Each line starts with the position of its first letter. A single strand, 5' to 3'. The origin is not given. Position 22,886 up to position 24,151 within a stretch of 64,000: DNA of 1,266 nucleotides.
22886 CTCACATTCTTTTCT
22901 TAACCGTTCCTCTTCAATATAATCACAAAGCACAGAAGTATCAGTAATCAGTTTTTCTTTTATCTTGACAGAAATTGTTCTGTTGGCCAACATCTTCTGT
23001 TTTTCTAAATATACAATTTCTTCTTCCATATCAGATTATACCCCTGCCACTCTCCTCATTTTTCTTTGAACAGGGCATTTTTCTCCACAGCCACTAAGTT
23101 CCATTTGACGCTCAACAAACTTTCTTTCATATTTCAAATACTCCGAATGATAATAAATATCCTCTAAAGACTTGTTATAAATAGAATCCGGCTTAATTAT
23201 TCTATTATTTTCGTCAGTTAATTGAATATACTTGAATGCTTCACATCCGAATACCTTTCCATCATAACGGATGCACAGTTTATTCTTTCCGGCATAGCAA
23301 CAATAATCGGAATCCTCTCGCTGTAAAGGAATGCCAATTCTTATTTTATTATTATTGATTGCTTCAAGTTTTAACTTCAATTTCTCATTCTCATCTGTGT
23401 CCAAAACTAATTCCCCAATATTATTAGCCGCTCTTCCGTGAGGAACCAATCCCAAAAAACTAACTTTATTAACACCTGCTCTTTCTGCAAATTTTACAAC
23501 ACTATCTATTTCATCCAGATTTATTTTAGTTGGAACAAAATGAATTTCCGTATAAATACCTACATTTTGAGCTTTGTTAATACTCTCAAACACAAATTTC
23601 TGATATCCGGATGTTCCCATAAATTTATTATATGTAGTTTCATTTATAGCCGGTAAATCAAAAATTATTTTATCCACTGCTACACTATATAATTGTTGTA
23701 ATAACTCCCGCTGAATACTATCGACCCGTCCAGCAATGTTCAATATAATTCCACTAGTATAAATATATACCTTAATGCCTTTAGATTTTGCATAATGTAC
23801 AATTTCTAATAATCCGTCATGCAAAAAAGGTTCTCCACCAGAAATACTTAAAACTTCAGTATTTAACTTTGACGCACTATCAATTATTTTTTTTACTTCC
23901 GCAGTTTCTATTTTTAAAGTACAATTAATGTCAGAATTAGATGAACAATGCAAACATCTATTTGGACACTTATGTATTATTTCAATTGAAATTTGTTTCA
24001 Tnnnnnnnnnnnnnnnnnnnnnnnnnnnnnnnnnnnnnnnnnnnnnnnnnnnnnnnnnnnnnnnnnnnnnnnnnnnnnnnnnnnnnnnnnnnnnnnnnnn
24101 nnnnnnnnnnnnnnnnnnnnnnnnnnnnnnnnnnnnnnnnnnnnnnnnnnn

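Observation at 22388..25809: HD-domain protein + radical SAM/SPASM enzyme + DUF2284-like metal-binding protein operon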

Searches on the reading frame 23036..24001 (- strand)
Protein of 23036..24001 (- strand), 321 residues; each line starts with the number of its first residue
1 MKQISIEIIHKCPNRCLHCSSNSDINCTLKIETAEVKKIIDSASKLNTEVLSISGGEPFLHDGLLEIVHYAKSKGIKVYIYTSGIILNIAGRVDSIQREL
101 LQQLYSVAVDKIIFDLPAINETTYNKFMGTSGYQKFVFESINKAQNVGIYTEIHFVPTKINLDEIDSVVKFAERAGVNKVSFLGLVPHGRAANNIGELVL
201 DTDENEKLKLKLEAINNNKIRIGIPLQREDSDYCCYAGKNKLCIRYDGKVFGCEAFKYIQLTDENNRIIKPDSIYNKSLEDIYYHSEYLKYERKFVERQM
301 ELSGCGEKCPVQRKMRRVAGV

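Call 3: search_protein_families(library=pfam, proteins=[window:23036-24001:-], max_evalue=0.1)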
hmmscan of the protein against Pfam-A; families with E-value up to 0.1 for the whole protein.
window:23036-24001:- (321 aa): 4 families
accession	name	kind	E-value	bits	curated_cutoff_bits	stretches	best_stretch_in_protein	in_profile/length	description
PF04055.27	Radical_SAM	-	2.6e-19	70.5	29.5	1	6-172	1-166/166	Radical SAM superfamily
PF13353.11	Fer4_12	-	4.7e-07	30.6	22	1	9-110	12-114/137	4Fe-4S single cluster domain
PF13186.11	SPASM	-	0.00045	20.9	21.5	1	235-305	1-63/67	Iron-sulfur cluster-binding domain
PF15933.10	RnlB_antitoxin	-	0.013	16.3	27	1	94-159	17-78/94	Antitoxin to bacterial toxin RNase LS or RnlA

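Call 4: search_protein_families(library=padloc, proteins=[window:23036-24001:-], max_evalue=0.1)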
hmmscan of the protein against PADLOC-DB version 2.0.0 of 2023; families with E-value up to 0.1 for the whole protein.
window:23036-24001:- (321 aa): 3 families
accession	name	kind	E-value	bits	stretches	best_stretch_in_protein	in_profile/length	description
PDLC02903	pVip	-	1.1e-13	49.3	1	4-188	2-174/257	Viperins not associated with kinases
PDLC02904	pVip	-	1.1e-12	46.1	1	7-205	8-190/262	Viperins associated with kinases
PDLC02905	pVip-kinase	-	0.00037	17.9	1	6-206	186-385/474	Viperin-kinase fusion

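Call 5: search_protein_families(library=ncbifam, proteins=[window:23036-24001:-], max_evalue=0.1)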
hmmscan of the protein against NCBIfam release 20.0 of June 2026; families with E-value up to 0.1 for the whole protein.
window:23036-24001:- (321 aa): 59 families (the best 25 are shown)
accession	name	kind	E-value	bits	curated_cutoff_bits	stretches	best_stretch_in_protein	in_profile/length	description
TIGR04317.1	W_rSAM_matur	equivalog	5.3e-26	91.6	380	1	1-305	3-310/349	tungsten cofactor oxidoreductase radical SAM maturase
TIGR04055.1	rSAM_NirJ2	equivalog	3.7e-23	82.6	500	1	4-212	2-200/326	putative heme d1 biosynthesis radical SAM protein NirJ2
TIGR04546.1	rSAM_ahbC_deAc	equivalog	1.2e-22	80.2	650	1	7-207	44-235/390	12,18-didecarboxysiroheme deacetylase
TIGR04054.1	rSAM_NirJ1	equivalog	3.7e-22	78.5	650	1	8-213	42-238/387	putative heme d1 biosynthesis radical SAM protein NirJ1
TIGR04545.1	rSAM_ahbD_hemeb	equivalog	2.7e-21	76.4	500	1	4-216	2-206/339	heme b synthase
TIGR03977.1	rSAM_pair_HxsC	equivalog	7.1e-20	71.1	267.9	1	8-222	31-243/292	His-Xaa-Ser system radical SAM maturase HxsC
TIGR04053.2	TIGR04053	equivalog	2.4e-19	69.9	395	1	7-209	13-207/366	TIGR04053 family radical SAM/SPASM domain-containing protein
TIGR04347.1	pseudo_SAM_Halo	equivalog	2.7e-19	69.7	525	1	8-207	44-233/390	TIGR04347 family pseudo-SAM/SPASM protein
TIGR02109.1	PQQ_syn_pqqE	equivalog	3.1e-19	69.2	381.35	1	5-288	10-285/358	pyrroloquinoline quinone biosynthesis protein PqqE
TIGR02668.1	moaA_archaeal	equivalog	4.7e-18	65.2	325.25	1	2-208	10-210/303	GTP 3',8-cyclase MoaA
TIGR04051.1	rSAM_NirJ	equivalog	6.2e-18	64.9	515.45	1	7-214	7-205/354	heme d1 biosynthesis radical SAM protein NirJ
NF050035.1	rSAM_WgK_link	exception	9.7e-18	64.3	650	2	4-212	11-209/367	radical SAM/SPASM peptide maturase WgkB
NF001199.0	PRK00164.2-1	equivalog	3.1e-16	59.4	231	1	3-176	13-179/308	GTP 3',8-cyclase MoaA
TIGR03962.1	mycofact_rSAM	equivalog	6.9e-16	58.3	265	1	5-214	15-214/339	mycofactocin radical SAM maturase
TIGR04303.1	GeoRSP_rSAM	equivalog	1.8e-15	57.4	400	1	7-208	10-200/325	GeoRSP system radical SAM/SPASM protein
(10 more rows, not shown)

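Call 13: search_solved_structures(query=window:23036-24001:-, max_evalue=0.01)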
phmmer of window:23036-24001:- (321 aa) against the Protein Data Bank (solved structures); distinct sequences matched with E-value up to 0.01: 9.
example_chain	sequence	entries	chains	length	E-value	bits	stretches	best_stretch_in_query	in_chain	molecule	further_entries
6c8v_A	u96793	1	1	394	4e-09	39.3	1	6-256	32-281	Coenzyme PQQ synthesis protein E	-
6efn_A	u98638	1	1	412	6.8e-05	25.4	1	6-254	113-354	Sporulation killing factor maturation protein SkfB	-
7vob_C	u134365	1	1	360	0.0014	21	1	5-179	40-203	Cytosylglucuronate decarboxylase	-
7voc_C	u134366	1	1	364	0.0015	21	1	5-179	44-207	Cytosylglucuronate decarboxylase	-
8ai3_A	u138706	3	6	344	0.0017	20.8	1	2-72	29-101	Putative peptide biosynthesis protein YydG | Radical SAM core domain-containing protein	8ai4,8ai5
8ai6_A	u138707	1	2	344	0.0024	20.3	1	2-71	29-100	Putative peptide biosynthesis protein YydG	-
8ai1_A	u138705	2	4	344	0.0024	20.3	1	2-72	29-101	Putative peptide biosynthesis protein YydG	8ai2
3c8f_A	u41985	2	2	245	0.0073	18.7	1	9-187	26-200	Pyruvate formate-lyase 1-activating enzyme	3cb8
7n7h_A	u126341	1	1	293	0.0081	18.6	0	7-74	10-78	VIPERIN-LIKE ENZYME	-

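Call 37: find_homologous_proteins(query=window:23039-24001:-)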
Query window:23039-24001:- (321 aa): 777 proteins with E <= 0.001 among 2136 candidates; the best 120 are listed.
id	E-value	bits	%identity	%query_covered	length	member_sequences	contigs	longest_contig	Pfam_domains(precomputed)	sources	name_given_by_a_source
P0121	7.4e-199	677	94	100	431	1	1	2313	PF04055.28,PF13353.12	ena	-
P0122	1.4e-198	676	93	100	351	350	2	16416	PF04055.28,PF13353.12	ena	-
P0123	2.5e-198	676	93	100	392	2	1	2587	PF04055.28,PF13353.12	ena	-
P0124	2.8e-196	669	93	100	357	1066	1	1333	PF04055.28,PF13353.12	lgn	-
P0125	8.8e-185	631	90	100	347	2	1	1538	PF04055.28,PF13353.12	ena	-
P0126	4.7e-183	625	92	96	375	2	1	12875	PF04055.28,PF13353.12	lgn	-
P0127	3.0e-181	619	89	100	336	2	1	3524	PF04055.28,PF13353.12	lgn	-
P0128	5.1e-167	573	79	100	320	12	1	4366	PF04055.28,PF13353.12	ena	-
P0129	2.4e-162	557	76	100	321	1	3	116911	PF04055.28,PF13353.12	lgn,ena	-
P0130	7.3e-160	549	80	100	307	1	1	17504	PF04055.28,PF13353.12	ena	-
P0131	2.4e-159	548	74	100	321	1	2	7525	PF04055.28,PF13353.12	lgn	-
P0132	1.5e-157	542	73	100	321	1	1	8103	PF13186.12,PF04055.28,PF13353.12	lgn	-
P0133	1.1e-153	529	72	100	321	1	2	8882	PF04055.28,PF13353.12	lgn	-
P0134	1.8e-153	528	71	100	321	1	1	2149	PF04055.28,PF13353.12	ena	-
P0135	7.1e-153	526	70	100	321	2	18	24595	PF13186.12,PF04055.28,PF13353.12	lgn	-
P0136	1.9e-150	518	70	100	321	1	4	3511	PF04055.28,PF13353.12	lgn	-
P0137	8.8e-150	516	70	100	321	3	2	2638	PF04055.28,PF13353.12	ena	-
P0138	5.5e-149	513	69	100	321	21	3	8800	PF13186.12,PF04055.28,PF13353.12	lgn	-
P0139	2.5e-148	511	72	99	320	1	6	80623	PF04055.28,PF13353.12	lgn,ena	-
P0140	1.2e-147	509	71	100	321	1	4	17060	PF13186.12,PF04055.28,PF13353.12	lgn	-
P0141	4.1e-146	504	69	100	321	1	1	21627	PF13186.12,PF04055.28,PF13353.12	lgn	-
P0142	1.0e-139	483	68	98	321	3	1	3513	PF04055.28,PF13353.12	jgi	-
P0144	6.2e-137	474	66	98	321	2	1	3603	PF04055.28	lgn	-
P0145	1.6e-136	473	65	98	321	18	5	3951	PF04055.28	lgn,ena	-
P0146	3.0e-136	472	66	100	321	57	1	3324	PF04055.28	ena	-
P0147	3.2e-135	468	65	100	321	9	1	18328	PF04055.28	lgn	-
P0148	8.0e-135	467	66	99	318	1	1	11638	PF04055.28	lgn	-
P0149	8.2e-135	467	66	99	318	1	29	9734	PF04055.28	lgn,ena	-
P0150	3.1e-134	465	66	99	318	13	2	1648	PF04055.28,PF13353.12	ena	-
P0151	1.1e-133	463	65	99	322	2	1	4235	PF04055.28,PF13353.12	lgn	-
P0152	5.9e-133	461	64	98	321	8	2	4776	PF04055.28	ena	-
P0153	1.2e-132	460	63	100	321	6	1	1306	PF04055.28,PF13353.12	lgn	-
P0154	1.7e-132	459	64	98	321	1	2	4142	PF04055.28,PF13353.12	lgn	-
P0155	1.8e-132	459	63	98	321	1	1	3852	PF04055.28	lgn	-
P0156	9.9e-132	457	63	98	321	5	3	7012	PF04055.28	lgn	-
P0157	2.0e-131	456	62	100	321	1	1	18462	PF04055.28,PF13353.12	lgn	-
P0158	3.1e-131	455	63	98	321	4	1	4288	PF04055.28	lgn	-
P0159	3.1e-131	455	65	99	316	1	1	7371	PF04055.28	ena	-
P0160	1.5e-130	453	64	98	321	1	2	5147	PF04055.28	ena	-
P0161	5.8e-130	451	62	99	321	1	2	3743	PF04055.28,PF13353.12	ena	-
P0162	6.4e-130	451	64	100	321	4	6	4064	PF04055.28,PF13353.12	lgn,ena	-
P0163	8.0e-130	451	64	98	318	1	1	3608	PF04055.28,PF13353.12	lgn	-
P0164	1.2e-129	450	63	98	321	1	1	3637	PF04055.28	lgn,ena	-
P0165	1.5e-129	450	62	99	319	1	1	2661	PF04055.28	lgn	-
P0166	2.8e-129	449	62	99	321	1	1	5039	PF04055.28,PF13353.12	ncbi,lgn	-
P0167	1.7e-128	446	62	99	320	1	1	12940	PF04055.28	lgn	-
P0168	6.1e-128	444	63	98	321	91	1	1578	PF04055.28,PF13353.12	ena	-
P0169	1.0e-126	440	61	98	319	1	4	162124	PF04055.28,PF13353.12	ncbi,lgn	-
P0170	1.7e-126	440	63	99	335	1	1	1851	PF04055.28,PF13353.12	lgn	-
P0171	1.8e-126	440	61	100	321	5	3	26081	PF04055.28,PF13353.12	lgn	-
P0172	7.5e-126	438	60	100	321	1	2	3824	PF04055.28,PF13353.12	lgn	-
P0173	8.3e-126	437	62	100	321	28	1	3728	PF04055.28,PF13353.12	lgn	-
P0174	1.1e-125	437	62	100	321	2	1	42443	PF04055.28,PF13353.12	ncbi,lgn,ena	-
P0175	2.0e-125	436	61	100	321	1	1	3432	PF04055.28,PF13353.12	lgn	-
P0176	2.6e-125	436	60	100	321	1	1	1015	PF04055.28,PF13353.12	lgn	-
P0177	1.1e-124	434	95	65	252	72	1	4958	PF04055.28,PF13353.12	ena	-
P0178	1.1e-124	434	62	99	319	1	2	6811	PF04055.28,PF13353.12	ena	-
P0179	1.9e-124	433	61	100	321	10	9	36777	PF04055.28,PF13353.12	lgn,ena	-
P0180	3.2e-124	432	60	100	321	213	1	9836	PF04055.28,PF13353.12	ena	-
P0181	1.3e-123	430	61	100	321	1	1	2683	PF04055.28,PF13353.12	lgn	-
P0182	1.4e-121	424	59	99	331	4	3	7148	PF04055.28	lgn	-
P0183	2.1e-121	423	59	99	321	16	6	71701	PF04055.28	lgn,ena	-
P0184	1.8e-120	420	63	99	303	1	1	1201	PF04055.28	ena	-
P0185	2.1e-119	416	58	99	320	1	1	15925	PF13186.12,PF04055.28,PF13353.12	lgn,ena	-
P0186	4.5e-119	415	58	98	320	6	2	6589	PF04055.28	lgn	-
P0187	6.3e-119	415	59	98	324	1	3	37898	PF04055.28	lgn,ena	-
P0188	1.2e-118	414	57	99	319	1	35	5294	PF04055.28,PF13353.12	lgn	-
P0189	1.3e-118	414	57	99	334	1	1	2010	PF13186.12,PF04055.28,PF13353.12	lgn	-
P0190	2.7e-118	413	63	93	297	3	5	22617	PF04055.28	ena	-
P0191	1.4e-117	410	59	98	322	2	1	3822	PF04055.28,PF13353.12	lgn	-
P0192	2.6e-117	409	57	99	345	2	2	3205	PF04055.28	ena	-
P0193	3.7e-116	406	58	99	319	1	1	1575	PF04055.28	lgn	-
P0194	9.7e-116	404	58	99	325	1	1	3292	PF04055.28,PF13353.12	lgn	-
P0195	1.5e-115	404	61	91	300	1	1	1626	PF04055.28,PF13353.12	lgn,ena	-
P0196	1.6e-115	404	64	89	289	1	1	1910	PF04055.28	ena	-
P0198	1.1e-114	401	58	98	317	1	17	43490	PF04055.28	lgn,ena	-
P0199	1.3e-114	401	57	99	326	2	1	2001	PF04055.28,PF13353.12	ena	-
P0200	1.9e-114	400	63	88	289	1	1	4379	PF04055.28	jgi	-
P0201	2.0e-114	400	57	99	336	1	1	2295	PF04055.28,PF13353.12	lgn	-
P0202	3.9e-114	399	55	99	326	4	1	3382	PF04055.28,PF13353.12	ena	-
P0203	2.2e-113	397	57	99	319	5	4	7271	PF04055.28,PF13353.12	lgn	-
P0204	4.2e-113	396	56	99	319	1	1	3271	PF04055.28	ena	-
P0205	4.5e-113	396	55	99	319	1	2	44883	PF04055.28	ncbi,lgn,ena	-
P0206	1.5e-112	394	59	97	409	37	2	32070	PF04055.28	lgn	-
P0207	2.0e-112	393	57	99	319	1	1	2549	PF04055.28,PF13353.12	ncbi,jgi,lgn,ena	-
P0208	2.2e-112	393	56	99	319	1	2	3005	PF04055.28,PF13353.12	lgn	-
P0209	1.1e-111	391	56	99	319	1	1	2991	PF04055.28,PF13353.12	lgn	-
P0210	5.0e-110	386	56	98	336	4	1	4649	PF04055.28,PF13353.12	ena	-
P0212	6.7e-109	382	59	93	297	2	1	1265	PF04055.28,PF13353.12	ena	-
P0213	1.1e-108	381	64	83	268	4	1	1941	PF04055.28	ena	-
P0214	1.5e-108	381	55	99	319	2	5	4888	PF04055.28,PF13353.12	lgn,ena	-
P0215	1.6e-108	381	56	98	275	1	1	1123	PF04055.28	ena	-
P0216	1.2e-107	378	56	99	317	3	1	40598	PF04055.28,PF13353.12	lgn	-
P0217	7.5e-103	362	59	87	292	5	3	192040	PF04055.28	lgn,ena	-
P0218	1.7e-102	361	55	97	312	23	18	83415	PF04055.28,PF13353.12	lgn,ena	-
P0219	6.1e-102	359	60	85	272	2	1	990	PF04055.28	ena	-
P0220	3.3e-101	357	52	99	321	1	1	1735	PF04055.28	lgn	-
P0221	1.6e-99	351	95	53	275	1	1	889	PF04055.28,PF13353.12,PF00266.26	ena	-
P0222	3.3e-97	343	54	92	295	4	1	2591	PF04055.28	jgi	-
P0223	4.0e-96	340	51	99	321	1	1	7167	PF04055.28,PF13353.12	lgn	-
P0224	4.7e-93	330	48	99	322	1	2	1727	PF04055.28,PF13353.12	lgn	-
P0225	4.8e-93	330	46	100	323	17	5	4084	PF04055.28,PF13353.12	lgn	-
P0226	1.1e-92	329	52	98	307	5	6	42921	PF13186.12,PF04055.28,PF13353.12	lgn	-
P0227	2.7e-92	327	53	99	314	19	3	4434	PF13186.12,PF04055.28,PF13353.12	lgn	-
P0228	1.5e-91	325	47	100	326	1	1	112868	PF04055.28,PF13353.12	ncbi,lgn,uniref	ncbi:radical SAM protein [Clostridium sp. WILCCON 0269]|uniref:Radical SAM protein n=1 Tax=Candidatu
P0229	1.7e-91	325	49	98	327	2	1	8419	PF13186.12,PF04055.28,PF13353.12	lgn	-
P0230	6.1e-91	323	51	98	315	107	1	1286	PF04055.28,PF13353.12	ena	-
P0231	3.8e-90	320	47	99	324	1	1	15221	PF04055.28,PF13353.12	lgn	-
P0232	4.9e-90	320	48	98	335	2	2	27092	PF04055.28,PF13353.12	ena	-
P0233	6.2e-90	320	47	98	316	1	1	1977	PF04055.28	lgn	-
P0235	2.5e-88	314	48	99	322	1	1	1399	PF04055.28,PF13353.12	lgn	-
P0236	6.0e-87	310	49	98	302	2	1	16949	PF04055.28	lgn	-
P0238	1.5e-86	308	48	99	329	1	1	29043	PF04055.28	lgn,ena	-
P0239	1.9e-86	308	47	98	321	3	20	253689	PF04055.28,PF13353.12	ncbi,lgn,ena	-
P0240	7.3e-86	306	48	99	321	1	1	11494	PF04055.28,PF13353.12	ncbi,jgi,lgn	jgi:MoaA/NifB/PqqE/SkfB family radical SAM enzyme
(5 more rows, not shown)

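Call 82: search_solved_structures(query=A5, max_evalue=0.001)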
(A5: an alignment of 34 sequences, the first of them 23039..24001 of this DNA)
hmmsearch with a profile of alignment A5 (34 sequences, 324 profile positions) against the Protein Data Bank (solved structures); distinct sequences matched with E-value up to 0.001: 30.
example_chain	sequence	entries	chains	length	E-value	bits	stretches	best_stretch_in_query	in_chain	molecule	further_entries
6c8v_A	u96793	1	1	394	1.3e-24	89.9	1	7-298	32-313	Coenzyme PQQ synthesis protein E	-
6efn_A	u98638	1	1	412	2.3e-19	72.7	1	6-257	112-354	Sporulation killing factor maturation protein SkfB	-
2fb2_A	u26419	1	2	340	4.8e-16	61.8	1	3-192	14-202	Molybdenum cofactor biosynthesis protein A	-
1tv7_A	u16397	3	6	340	5.4e-16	61.6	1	3-193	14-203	Molybdenum cofactor biosynthesis protein A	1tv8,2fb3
7vob_C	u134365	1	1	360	8.7e-16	60.9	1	7-185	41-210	Cytosylglucuronate decarboxylase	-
7voc_C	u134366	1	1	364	8.9e-16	60.9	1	7-185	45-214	Cytosylglucuronate decarboxylase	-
5v1q_A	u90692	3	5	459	1.5e-13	53.6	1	11-183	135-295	Radical SAM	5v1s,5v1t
4m7s_A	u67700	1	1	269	2.7e-12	49.5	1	5-123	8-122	BtrN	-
4m7t_A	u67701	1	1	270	2.9e-12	49.4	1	5-123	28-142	BtrN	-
7tol_A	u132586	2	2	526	8e-12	47.9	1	7-175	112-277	glycerol dibiphytanyl glycerol tetraether - macrocyclic archaeol synthase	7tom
9dfu_A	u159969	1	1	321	4e-10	42.3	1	9-165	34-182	Radical SAM core domain-containing protein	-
9dfn_A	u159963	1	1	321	5.7e-10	41.8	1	10-165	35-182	Radical SAM core domain-containing protein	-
8ai1_A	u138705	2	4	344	5.2e-09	38.7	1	3-93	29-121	Putative peptide biosynthesis protein YydG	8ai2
8ai3_A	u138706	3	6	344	5.2e-09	38.7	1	3-93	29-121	Putative peptide biosynthesis protein YydG | Radical SAM core domain-containing protein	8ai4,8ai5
8ai6_A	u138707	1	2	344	5.2e-09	38.7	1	3-93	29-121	Putative peptide biosynthesis protein YydG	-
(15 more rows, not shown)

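Call 101: find_encoding_contigs(protein=P0239, flank=7000, max_places=2)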
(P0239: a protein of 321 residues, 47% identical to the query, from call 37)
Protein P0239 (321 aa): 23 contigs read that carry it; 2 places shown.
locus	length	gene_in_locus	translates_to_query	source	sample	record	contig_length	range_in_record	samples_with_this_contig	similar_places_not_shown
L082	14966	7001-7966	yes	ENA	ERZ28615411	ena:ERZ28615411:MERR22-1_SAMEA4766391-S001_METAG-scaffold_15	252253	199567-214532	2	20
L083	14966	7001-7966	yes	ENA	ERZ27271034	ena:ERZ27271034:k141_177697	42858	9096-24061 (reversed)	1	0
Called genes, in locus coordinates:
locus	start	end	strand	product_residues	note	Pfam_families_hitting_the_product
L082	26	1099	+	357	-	-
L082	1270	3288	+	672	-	PF02368:Big_2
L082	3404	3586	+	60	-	PF20076:DUF6472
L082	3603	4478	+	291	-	-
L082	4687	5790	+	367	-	PF08495:FIST, PF10442:FIST_C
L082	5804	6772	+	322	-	PF04108:ATG17_like (faint), PF00015:MCPsignal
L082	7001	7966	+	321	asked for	PF04055:Radical_SAM, PF13353:Fer4_12 (weak)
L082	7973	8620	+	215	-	PF10050:DUF2284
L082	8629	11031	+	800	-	-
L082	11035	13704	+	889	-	PF00962:A_deaminase (weak)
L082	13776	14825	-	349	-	PF13303:PTS_EIIC_2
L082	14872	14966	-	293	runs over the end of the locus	PF03313:SDH_alpha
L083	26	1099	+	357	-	-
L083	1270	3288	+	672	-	PF02368:Big_2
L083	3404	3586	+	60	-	PF20076:DUF6472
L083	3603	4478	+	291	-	-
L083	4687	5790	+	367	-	PF08495:FIST, PF10442:FIST_C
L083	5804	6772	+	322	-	PF04108:ATG17_like (faint), PF00015:MCPsignal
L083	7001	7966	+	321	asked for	PF04055:Radical_SAM, PF13353:Fer4_12 (weak)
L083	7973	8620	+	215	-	PF10050:DUF2284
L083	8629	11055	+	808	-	-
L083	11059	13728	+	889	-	PF00962:A_deaminase (weak)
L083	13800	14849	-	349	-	PF13303:PTS_EIIC_2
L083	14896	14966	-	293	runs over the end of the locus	PF03313:SDH_alpha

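Call 102: find_encoding_contigs(protein=P0217, flank=7000, max_places=2)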
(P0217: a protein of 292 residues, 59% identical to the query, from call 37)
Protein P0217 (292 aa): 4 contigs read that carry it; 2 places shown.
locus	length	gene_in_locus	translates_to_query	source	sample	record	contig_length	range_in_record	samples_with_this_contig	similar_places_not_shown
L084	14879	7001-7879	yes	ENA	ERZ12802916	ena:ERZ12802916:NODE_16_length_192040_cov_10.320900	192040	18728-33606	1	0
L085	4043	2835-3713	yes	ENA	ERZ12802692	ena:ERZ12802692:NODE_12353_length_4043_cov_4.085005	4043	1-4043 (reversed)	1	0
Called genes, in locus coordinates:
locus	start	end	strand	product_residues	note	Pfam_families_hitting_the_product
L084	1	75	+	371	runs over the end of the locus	PF01807:Zn_ribbon_DnaG, PF08275:DNAG_N, PF01751:Toprim, PF13155:Toprim_2, PF13362:Toprim_3 (weak), PF13662:Toprim_4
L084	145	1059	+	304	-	-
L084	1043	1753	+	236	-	PF03167:UDG (weak)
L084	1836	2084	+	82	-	-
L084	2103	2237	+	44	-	-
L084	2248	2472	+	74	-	-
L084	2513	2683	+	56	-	-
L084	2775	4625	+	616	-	PF00012:HSP70, PF06723:MreB_Mbl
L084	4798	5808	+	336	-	-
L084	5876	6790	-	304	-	PF14022:DUF4238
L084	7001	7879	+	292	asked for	PF04055:Radical_SAM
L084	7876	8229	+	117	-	-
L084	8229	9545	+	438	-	PF05496:RuvB_N, PF00004:AAA, PF07724:AAA_2 (weak), PF07728:AAA_5, PF13173:AAA_14, PF14532:Sigma54_activ_2 (weak), PF16193:AAA_assoc_2, PF12002:MgsA_C, +3 more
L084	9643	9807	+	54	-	-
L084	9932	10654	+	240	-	PF02568:ThiI (weak), PF24167:DUF7411 (faint)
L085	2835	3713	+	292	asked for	PF04055:Radical_SAM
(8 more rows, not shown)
